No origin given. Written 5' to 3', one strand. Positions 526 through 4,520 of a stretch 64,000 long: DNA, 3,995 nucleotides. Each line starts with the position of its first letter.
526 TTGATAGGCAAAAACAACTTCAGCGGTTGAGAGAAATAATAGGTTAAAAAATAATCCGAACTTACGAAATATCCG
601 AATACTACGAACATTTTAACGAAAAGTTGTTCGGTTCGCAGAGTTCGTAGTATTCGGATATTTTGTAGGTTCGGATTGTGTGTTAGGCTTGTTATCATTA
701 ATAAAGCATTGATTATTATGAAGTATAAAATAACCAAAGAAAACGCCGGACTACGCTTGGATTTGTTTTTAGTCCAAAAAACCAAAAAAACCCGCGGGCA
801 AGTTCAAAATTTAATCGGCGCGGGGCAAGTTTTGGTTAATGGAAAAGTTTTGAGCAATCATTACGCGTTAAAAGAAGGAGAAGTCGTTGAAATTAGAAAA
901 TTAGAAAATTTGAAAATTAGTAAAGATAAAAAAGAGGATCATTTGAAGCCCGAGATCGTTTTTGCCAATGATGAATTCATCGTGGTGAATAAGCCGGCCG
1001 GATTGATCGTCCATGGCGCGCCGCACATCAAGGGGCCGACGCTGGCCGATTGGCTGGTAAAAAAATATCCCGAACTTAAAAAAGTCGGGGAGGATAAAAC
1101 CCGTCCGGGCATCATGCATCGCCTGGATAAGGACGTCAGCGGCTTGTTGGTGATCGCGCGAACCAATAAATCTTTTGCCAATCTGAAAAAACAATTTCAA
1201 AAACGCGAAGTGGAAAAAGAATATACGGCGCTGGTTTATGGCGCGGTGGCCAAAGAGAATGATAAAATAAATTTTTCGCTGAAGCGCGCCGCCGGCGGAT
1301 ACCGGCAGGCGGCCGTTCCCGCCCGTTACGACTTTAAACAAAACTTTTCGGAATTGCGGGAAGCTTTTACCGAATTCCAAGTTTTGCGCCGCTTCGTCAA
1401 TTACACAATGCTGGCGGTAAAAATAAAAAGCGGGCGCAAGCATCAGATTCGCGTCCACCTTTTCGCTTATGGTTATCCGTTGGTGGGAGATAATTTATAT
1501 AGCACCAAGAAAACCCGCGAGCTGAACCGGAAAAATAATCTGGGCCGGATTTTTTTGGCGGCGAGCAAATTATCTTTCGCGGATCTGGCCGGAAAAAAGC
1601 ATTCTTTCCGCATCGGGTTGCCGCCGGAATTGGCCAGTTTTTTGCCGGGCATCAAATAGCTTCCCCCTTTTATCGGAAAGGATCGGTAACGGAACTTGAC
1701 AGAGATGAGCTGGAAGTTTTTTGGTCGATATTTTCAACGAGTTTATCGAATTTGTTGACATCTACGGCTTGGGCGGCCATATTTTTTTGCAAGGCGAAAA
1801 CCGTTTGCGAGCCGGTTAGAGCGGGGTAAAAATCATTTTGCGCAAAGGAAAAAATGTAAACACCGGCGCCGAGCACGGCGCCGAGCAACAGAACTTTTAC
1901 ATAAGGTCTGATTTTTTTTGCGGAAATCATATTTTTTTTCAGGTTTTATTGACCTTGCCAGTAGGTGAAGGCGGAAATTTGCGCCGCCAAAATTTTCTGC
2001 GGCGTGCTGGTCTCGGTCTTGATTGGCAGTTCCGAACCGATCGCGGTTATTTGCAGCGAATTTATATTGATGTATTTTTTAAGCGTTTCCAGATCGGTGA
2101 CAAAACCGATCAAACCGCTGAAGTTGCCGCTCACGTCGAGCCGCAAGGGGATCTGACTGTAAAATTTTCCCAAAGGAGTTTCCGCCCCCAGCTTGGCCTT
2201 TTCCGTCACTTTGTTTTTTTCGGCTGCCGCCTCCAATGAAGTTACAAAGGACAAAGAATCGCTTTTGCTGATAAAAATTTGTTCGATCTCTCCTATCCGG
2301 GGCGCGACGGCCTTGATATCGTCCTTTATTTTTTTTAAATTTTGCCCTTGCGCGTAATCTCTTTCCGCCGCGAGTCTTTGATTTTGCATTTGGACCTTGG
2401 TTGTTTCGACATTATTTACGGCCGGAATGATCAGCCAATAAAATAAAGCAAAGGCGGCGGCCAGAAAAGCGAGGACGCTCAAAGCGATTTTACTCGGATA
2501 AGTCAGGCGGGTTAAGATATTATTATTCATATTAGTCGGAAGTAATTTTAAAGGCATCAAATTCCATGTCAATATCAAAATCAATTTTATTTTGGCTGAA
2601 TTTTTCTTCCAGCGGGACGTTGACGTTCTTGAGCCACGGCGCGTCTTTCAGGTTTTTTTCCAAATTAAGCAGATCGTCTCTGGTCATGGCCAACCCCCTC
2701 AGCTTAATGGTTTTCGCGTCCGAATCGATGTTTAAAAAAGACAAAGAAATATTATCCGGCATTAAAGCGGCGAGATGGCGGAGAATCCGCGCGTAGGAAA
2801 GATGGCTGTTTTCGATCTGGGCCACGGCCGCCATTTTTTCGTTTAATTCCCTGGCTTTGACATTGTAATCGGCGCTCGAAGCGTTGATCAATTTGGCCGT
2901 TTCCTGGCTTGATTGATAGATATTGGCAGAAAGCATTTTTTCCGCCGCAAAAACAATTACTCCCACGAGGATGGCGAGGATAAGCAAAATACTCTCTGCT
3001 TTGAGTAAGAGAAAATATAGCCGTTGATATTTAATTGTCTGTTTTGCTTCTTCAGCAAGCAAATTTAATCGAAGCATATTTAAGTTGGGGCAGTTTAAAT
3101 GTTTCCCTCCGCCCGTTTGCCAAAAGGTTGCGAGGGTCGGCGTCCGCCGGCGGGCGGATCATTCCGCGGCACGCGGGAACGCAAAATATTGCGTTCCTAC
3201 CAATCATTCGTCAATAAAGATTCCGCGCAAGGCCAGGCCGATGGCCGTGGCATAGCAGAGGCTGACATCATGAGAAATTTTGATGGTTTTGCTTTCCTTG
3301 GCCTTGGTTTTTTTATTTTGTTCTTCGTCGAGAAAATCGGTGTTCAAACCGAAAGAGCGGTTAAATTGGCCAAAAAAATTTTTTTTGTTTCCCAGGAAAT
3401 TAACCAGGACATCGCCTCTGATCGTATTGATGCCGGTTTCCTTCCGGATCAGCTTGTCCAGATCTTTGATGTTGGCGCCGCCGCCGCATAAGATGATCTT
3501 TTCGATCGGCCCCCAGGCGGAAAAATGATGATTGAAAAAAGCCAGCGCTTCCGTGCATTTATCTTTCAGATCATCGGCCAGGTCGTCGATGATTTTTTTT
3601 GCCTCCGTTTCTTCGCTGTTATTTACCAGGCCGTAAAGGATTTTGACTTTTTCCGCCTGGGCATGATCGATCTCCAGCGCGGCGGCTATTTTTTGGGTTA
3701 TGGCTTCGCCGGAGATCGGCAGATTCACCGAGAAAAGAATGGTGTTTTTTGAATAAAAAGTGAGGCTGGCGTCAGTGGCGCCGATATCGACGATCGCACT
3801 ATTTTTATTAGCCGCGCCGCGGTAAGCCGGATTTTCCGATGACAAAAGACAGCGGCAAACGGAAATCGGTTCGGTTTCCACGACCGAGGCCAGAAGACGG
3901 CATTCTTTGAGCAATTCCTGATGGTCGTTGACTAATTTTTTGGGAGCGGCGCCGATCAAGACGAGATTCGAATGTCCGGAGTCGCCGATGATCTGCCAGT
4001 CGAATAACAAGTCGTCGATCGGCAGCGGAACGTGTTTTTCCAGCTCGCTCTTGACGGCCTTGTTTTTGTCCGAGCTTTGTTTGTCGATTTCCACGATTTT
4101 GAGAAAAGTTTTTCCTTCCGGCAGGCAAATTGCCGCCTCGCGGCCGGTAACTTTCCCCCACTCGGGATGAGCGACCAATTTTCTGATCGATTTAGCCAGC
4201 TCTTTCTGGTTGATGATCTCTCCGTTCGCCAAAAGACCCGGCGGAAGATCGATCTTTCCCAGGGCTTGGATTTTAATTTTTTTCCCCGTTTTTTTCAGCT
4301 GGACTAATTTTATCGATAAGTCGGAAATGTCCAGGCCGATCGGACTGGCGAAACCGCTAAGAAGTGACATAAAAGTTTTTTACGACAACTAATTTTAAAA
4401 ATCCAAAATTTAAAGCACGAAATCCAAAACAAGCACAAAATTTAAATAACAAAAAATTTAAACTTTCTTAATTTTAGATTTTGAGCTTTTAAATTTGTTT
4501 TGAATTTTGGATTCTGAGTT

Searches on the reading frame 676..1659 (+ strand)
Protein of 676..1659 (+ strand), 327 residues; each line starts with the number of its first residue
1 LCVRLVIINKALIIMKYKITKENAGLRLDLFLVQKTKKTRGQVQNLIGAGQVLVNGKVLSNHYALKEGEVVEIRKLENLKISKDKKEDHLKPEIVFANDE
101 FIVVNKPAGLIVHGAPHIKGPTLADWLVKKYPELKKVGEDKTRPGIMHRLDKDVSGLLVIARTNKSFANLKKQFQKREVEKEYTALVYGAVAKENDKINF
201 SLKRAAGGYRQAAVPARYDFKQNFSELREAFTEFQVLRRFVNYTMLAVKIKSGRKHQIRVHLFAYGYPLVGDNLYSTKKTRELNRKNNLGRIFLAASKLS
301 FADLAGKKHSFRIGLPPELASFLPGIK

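Call 55: search_protein_families(library=pfam, proteins=[window:676-1659:+], max_evalue=0.001)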
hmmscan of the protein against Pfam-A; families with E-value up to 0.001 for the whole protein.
window:676-1659:+ (327 aa): 2 families
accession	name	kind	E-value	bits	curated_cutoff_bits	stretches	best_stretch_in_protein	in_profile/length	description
PF00849.27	PseudoU_synth_2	-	3.1e-32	112.4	26.8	1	101-262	2-150/152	RNA pseudouridylate synthase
PF01479.30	S4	-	1.9e-08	34.3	22.8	1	27-71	2-48/48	S4 domain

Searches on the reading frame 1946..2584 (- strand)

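Call 55: search_protein_families(library=pfam, proteins=[window:1946-2584:-], max_evalue=0.001)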
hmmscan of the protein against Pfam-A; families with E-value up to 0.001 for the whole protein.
window:1946-2584:- (212 aa): 1 family
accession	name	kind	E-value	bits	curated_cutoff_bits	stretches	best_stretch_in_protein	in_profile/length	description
PF04350.18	PilO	-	4.5e-10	40.3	22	1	61-208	3-141/145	Pilus assembly protein, PilO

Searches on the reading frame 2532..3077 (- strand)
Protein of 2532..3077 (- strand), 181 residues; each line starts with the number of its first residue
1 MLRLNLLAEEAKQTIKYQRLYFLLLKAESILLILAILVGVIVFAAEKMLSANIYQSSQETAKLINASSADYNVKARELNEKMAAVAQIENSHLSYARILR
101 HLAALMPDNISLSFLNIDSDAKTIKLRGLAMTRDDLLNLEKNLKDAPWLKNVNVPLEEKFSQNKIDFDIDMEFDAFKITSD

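Call 55: search_protein_families(library=pfam, proteins=[window:2532-3077:-], max_evalue=0.001)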
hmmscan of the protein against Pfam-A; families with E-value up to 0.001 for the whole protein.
window:2532-3077:- (181 aa): 1 family
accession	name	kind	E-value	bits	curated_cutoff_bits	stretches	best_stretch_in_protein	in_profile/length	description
PF05137.18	PilN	-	1.3e-07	32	22.8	1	98-155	2-57/78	Fimbrial assembly protein (PilN)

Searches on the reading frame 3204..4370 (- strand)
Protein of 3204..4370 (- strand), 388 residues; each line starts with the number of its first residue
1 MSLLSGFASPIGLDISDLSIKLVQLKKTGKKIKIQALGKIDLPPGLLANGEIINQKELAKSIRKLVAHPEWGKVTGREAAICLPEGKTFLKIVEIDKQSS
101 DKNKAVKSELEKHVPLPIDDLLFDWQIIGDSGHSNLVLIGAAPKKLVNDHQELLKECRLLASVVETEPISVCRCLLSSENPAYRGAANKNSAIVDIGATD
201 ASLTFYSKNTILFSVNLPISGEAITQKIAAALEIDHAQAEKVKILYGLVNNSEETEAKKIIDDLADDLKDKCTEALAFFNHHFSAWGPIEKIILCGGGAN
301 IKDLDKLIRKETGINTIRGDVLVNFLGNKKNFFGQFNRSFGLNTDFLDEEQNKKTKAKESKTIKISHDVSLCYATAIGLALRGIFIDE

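Call 55: search_protein_families(library=pfam, proteins=[window:3204-4370:-], max_evalue=0.001)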
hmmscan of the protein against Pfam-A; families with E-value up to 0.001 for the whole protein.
window:3204-4370:- (388 aa): 3 families
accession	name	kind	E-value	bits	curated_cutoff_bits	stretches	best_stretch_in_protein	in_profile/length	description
PF11104.14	PilM_2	-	9.4e-42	143.6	27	1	12-317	1-303/340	Type IV pilus assembly protein PilM;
PF14450.12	FtsA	-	2.3e-14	54.3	31.8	1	192-315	1-106/127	Cell division protein FtsA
PF06723.19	MreB_Mbl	-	1.5e-07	31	27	0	291-318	276-303/327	MreB/Mbl protein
